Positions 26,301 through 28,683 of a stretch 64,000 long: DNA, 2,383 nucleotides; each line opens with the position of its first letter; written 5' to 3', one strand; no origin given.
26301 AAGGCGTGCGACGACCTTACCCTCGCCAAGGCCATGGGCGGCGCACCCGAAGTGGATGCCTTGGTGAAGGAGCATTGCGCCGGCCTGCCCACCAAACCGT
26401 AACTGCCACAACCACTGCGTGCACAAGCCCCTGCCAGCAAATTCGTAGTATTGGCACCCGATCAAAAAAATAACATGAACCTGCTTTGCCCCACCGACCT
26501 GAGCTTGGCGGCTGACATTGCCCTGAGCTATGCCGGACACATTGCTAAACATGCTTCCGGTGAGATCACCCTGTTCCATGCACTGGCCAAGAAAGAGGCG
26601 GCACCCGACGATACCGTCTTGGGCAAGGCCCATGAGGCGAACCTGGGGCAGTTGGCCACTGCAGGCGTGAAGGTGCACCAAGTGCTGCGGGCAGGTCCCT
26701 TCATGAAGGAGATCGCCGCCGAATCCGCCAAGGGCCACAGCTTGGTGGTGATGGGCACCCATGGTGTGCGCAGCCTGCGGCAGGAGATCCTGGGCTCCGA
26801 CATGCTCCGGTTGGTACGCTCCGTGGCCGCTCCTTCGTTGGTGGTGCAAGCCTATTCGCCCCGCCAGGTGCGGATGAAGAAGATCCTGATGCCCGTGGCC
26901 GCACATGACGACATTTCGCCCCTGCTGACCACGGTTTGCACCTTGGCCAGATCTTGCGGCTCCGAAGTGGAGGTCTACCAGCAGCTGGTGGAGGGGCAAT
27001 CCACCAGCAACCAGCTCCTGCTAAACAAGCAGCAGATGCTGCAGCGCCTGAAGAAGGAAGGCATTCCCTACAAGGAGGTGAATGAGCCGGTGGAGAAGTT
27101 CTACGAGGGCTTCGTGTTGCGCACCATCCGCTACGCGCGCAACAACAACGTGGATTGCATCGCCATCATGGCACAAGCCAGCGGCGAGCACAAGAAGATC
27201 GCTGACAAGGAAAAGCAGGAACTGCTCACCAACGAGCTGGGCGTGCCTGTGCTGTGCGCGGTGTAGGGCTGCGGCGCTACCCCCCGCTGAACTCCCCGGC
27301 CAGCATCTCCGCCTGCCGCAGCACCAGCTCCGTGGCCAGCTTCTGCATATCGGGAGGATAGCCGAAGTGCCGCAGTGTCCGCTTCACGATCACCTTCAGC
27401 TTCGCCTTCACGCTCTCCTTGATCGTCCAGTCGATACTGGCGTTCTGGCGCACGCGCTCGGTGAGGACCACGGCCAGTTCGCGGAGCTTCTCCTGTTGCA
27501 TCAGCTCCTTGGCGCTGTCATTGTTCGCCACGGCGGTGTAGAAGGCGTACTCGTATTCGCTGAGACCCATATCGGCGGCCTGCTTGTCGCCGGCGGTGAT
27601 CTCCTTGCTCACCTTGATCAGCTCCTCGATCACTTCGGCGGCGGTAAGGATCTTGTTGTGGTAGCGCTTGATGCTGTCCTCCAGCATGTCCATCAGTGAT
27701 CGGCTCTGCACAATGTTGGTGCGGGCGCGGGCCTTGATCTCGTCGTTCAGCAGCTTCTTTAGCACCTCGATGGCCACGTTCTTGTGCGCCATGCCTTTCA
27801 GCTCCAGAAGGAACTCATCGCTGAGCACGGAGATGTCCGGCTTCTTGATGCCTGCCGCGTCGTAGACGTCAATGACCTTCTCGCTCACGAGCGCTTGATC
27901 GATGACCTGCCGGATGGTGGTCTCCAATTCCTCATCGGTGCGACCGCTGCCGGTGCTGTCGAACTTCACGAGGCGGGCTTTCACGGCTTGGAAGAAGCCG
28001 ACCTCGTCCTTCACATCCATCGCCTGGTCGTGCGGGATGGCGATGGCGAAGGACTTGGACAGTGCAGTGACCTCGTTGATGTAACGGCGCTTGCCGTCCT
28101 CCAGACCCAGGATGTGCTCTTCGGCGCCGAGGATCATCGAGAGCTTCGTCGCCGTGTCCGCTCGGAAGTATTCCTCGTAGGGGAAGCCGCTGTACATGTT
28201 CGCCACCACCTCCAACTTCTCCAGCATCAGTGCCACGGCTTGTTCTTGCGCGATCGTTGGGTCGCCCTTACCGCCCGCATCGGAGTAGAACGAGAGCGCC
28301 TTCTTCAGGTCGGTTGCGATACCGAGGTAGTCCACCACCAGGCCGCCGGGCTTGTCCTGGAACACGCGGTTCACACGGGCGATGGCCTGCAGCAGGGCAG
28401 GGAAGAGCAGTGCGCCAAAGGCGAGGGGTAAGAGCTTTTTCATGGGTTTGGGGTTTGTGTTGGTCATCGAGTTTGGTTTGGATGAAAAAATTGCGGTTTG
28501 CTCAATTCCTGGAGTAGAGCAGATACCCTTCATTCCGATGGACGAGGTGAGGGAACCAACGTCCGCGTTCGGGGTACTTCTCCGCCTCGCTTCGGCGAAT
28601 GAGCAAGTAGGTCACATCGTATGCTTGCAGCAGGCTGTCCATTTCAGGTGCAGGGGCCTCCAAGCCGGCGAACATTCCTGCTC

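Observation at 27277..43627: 15-kb copper/silver resistance island bracketed by direct repeats of the 3' end of hsdR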

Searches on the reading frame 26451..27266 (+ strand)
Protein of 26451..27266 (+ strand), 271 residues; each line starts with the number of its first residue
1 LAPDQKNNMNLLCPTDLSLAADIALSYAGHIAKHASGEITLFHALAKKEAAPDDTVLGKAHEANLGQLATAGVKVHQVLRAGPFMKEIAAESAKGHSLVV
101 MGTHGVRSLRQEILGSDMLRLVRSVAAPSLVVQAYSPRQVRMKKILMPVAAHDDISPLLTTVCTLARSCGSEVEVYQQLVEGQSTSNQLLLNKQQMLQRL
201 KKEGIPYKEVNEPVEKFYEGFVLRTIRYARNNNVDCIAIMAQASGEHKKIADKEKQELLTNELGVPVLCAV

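Call 10: search_protein_families(library=pfam, proteins=[window:26451-27266:+], max_evalue=0.00001)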
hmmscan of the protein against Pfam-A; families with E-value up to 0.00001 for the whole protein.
window:26451-27266:+ (271 aa): 1 family
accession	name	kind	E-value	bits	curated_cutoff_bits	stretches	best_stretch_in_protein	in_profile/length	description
PF00582.32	Usp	-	6.6e-13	49.8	24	1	9-132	3-140/141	Universal stress protein family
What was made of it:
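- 26475..27266 (+): USP gene, the native left flank, convergent with hsdR. Pfam Usp (call 10).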

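Call 13: find_encoding_contigs(protein=window:26475-27266:+, flank=10000, max_places=10)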
Protein window:26475-27266:+ (263 aa): 23 contigs read that carry it; 3 places shown.
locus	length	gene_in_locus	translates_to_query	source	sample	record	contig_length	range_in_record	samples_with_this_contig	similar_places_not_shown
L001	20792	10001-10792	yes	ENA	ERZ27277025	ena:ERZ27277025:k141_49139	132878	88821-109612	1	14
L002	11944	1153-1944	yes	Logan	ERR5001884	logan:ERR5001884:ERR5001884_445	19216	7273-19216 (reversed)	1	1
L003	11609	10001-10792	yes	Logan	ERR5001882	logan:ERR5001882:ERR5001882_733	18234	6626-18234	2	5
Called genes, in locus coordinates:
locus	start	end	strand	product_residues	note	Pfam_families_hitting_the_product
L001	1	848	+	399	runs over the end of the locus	PF13439:Glyco_transf_4, PF13579:Glyco_trans_4_4, PF00534:Glycos_transf_1 (weak), PF13692:Glyco_trans_1_4, PF13524:Glyco_trans_1_2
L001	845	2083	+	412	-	PF00534:Glycos_transf_1, PF13692:Glyco_trans_1_4, PF13524:Glyco_trans_1_2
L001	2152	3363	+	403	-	PF00926:DHBP_synthase, PF00925:GTP_cyclohydro2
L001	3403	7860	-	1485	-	PF05359:DUF748, PF04357:TamB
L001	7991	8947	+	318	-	PF00814:TsaD, PF22521:HypF_C_2 (faint)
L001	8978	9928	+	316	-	PF13371:TPR_9 (faint), PF13432:TPR_16 (faint), PF07719:TPR_2 (faint), PF13181:TPR_8 (faint), PF13424:TPR_12 (faint), PF13428:TPR_14 (faint), PF00515:TPR_1 (faint), PF14559:TPR_19 (weak), +2 more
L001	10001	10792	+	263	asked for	PF00582:Usp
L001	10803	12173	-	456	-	PF22679:T1R_D3-like, PF11867:T1RH-like_C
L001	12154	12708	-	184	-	-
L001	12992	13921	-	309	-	PF00376:MerR, PF13411:MerR_1, PF02607:B12-binding_2 (weak)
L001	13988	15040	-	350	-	PF14344:DUF4397, PF18962:Por_Secre_tail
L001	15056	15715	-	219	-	PF14344:DUF4397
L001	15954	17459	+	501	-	PF00070:Pyr_redox (faint), PF00890:FAD_binding_2 (faint), PF01266:DAO, PF03486:HI0933_like (faint), PF07992:Pyr_redox_2 (faint), PF13450:NAD_binding_8, PF01593:Amino_oxidase, PF01266:DAO (weak)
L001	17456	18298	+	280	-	PF00494:SQS_PSY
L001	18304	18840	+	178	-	PF00293:NUDIX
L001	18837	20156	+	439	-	PF00875:DNA_photolyase, PF03441:FAD_binding_7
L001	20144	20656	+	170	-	-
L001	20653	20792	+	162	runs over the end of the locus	PF04116:FA_hydroxylase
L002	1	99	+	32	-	?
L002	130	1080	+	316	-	PF13371:TPR_9 (faint), PF13432:TPR_16 (faint), PF07719:TPR_2 (faint), PF13181:TPR_8 (faint), PF13424:TPR_12 (faint), PF13428:TPR_14 (faint), PF00515:TPR_1 (faint), PF14559:TPR_19 (weak), +2 more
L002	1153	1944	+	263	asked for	PF00582:Usp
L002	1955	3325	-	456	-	PF22679:T1R_D3-like, PF11867:T1RH-like_C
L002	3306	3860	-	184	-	-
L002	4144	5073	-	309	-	PF00376:MerR, PF13411:MerR_1, PF02607:B12-binding_2 (weak)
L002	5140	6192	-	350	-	PF14344:DUF4397, PF18962:Por_Secre_tail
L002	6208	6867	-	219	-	PF14344:DUF4397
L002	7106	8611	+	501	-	PF00070:Pyr_redox (faint), PF00890:FAD_binding_2 (faint), PF01266:DAO, PF03486:HI0933_like (faint), PF07992:Pyr_redox_2 (faint), PF13450:NAD_binding_8, PF01593:Amino_oxidase, PF01266:DAO (weak)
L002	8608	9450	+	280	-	PF00494:SQS_PSY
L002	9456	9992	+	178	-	PF00293:NUDIX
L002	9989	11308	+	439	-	PF00875:DNA_photolyase, PF03441:FAD_binding_7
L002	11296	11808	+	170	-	-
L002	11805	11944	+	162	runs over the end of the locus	PF04116:FA_hydroxylase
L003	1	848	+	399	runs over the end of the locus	PF13439:Glyco_transf_4, PF13579:Glyco_trans_4_4, PF00534:Glycos_transf_1 (weak), PF13692:Glyco_trans_1_4, PF13524:Glyco_trans_1_2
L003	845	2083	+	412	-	PF00534:Glycos_transf_1, PF13692:Glyco_trans_1_4, PF13524:Glyco_trans_1_2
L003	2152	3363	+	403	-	PF00926:DHBP_synthase, PF00925:GTP_cyclohydro2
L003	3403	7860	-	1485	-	PF05359:DUF748, PF04357:TamB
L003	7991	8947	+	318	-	PF00814:TsaD, PF22521:HypF_C_2 (faint)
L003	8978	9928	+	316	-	PF13371:TPR_9 (faint), PF13432:TPR_16 (faint), PF07719:TPR_2 (faint), PF13181:TPR_8 (faint), PF13424:TPR_12 (faint), PF13428:TPR_14 (faint), PF00515:TPR_1 (faint), PF14559:TPR_19 (weak), +2 more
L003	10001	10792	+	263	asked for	PF00582:Usp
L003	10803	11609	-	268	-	?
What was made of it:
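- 26475..27266 (+): The exact protein occurs on 23 metagenome contigs (call 13).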

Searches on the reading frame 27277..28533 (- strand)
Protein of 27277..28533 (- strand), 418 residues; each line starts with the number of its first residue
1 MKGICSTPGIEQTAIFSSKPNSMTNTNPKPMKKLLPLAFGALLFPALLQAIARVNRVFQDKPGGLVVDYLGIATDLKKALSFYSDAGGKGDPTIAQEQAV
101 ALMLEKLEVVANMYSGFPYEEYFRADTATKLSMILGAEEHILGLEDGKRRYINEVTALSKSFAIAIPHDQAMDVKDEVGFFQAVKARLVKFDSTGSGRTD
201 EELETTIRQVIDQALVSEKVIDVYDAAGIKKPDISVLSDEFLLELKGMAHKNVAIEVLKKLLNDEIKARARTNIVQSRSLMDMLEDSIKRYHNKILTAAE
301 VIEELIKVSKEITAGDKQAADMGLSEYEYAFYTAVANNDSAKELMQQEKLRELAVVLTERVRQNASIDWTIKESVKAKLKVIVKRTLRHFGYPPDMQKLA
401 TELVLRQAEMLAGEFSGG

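Call 10: search_protein_families(library=pfam, proteins=[window:27277-28533:-], max_evalue=0.00001)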
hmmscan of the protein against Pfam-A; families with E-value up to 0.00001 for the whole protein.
window:27277-28533:- (418 aa): 1 family
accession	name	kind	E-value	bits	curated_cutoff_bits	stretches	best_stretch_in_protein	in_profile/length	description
PF11867.13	T1RH-like_C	-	3.5e-128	428.1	26.8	1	87-412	2-327/329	Type I restriction enzyme HindI endonuclease subunit-like, C-terminal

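Call 19: find_related_loci(query=window:27277-28383:-, collection=genome_contigs, flank=10000)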
Query window:27277-28383:- (368 aa) in genome_contigs; peptide patterns used: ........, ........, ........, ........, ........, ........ (x = any residue, [..] = any of these).
461 stretches matched a pattern; 403 encode a relative of the query (tblastn E <= 1e-3); the best 80 are kept; 80 distinct loci.
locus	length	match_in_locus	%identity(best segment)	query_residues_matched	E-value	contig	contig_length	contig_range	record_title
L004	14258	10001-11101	97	1-367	0e+0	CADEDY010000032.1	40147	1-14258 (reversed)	MAG: uncultured Bacteroidetes bacterium isolate Bacteroidetes sp. RBC078 genome assembly, contig: MAG078_32, whole genom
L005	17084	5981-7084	96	1-368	0e+0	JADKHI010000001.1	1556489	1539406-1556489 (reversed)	MAG: Flavobacteriales bacterium isolate Skiv_18-Q3-R9-52_BAT3C.268 tig00000424-10-15552830, whole genome shotgun sequenc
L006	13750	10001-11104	96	1-368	0e+0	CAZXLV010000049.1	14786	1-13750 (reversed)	MAG TPA_asm: uncultured Limnobacter sp. isolate binchicken_co235_285 genome assembly, contig: NODE_10002_length_14786_co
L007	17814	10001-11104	95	1-368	0e+0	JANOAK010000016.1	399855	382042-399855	MAG: Flavobacteriales bacterium isolate VAR_18_metabat_312 VAR_18_k141_2834554, whole genome shotgun sequence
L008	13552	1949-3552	95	1-367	0e+0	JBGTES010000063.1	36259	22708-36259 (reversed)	MAG: Flavobacteriales bacterium isolate JTS-RE173 k141_1840823, whole genome shotgun sequence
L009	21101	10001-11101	95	1-367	0e+0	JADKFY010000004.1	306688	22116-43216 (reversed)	MAG: Flavobacteriales bacterium isolate Ribe_18-Q3-R11-54_BAT3C.418 tig00004004-10-3063490, whole genome shotgun sequenc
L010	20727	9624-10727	94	1-368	0e+0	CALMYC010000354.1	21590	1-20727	MAG TPA_asm: uncultured Flavobacteriales bacterium isolate SRR2107173_bin.31_CONCOCT_v1.1_MAG genome assembly, contig: E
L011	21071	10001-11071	96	11-367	0e+0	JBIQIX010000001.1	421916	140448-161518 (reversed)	MAG: Flavobacteriales bacterium isolate mag.25f NODE_7_length_421916, whole genome shotgun sequence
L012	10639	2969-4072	93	1-368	0e+0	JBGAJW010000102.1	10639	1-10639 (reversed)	MAG: Flavobacteriales bacterium isolate MAG_AAO_H125.21 AAOH125-21_opera_contig_10578, whole genome shotgun sequence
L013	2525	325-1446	93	1-366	0e+0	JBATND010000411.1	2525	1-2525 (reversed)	MAG: Flavobacteriales bacterium isolate MFD10487_ilm_asm_bin18 k127_84884, whole genome shotgun sequence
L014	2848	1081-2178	93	1-366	0e+0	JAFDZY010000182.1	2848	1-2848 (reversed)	MAG: Bacteroidetes bacterium isolate SZAS AMP-78 CK_MAG-79__182__length-2848, whole genome shotgun sequence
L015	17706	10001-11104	82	1-368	0e+0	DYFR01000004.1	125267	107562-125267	MAG TPA_asm: Thiohalomonas denitrificans isolate BE2011_63_42 Afr_mines_BE2011_43_length_125267_cov_17_947361, whole gen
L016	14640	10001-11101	83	1-367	0e+0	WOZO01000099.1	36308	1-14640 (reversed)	MAG: Sideroxydans sp. isolate WOFB26 NODE_429_length_36308_cov_8.270516, whole genome shotgun sequence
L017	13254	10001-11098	82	1-366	0e+0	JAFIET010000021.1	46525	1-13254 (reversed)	MAG: Balneolales bacterium isolate Super_Day4_Bin.10 NODE_358_length_46525_cov_12.514848, whole genome shotgun sequence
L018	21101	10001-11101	81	1-367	0e+0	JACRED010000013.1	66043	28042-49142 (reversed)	MAG: Nitrosomonadales bacterium isolate NC_groundwater_1690_Pr3_B-0.1um_58_591 SR-2_scaffold_141_880560, whole genome sh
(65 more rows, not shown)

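Call 33: find_encoding_contigs(protein=window:27277-28467:-, flank=10000, max_places=10)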
Protein window:27277-28467:- (396 aa): no gene with exactly this product is on record in the collection.
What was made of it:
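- The fused ORF is not in the protein index (call 33).
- Tried and rejected: The fused copy A ORF is not on record (call 33).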

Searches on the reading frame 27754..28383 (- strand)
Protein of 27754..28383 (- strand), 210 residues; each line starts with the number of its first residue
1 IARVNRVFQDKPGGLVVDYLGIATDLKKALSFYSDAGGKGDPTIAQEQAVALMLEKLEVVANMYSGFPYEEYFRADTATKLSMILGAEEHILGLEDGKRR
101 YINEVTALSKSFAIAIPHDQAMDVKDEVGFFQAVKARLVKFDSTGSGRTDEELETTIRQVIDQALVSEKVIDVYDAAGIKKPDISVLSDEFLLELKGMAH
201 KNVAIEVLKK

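Call 46: find_homologous_proteins(query=window:27754-28383:-, max_evalue=1e-80)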
Query window:27754-28383:- (210 aa): 84 proteins with E <= 1e-80 among 3020 candidates.
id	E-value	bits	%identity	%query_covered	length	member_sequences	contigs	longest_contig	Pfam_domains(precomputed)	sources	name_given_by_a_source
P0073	2.2e-110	385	85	100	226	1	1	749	PF11867.14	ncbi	-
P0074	1.3e-109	382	85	100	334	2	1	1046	PF11867.14,PF22679.3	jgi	-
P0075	3.7e-109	381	86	97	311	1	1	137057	PF11867.14,PF22679.3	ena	-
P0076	6.3e-109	380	85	100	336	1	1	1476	PF11867.14,PF22679.3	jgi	-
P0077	7.8e-109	380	84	100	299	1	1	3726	PF11867.14,PF22679.3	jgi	jgi:type I restriction enzyme R subunit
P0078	2.5e-108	378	83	100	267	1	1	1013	PF11867.14,PF22679.3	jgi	-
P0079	1.5e-105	369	81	100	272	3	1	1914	PF11867.14,PF22679.3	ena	-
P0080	6.3e-105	367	81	100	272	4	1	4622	PF11867.14,PF22679.3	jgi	-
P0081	1.0e-103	363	80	100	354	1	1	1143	PF11867.14,PF22679.3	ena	-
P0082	1.4e-103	363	81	100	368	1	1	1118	PF11867.14,PF22679.3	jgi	jgi:type I restriction enzyme R subunit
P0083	2.5e-103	362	79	100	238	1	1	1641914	PF11867.14,PF22679.3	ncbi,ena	-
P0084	1.1e-102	360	79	100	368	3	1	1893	PF11867.14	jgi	-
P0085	8.1e-101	354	78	100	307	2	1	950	PF11867.14,PF22679.3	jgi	jgi:Type I site-specific restriction-modification system, R (restriction) subunit and related helica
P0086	1.3e-100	353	78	100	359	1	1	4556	PF11867.14,PF22679.3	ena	-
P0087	1.6e-100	353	79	97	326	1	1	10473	PF11867.14,PF22679.3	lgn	-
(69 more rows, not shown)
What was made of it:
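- Tried and rejected: It was uninformative (call 46).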
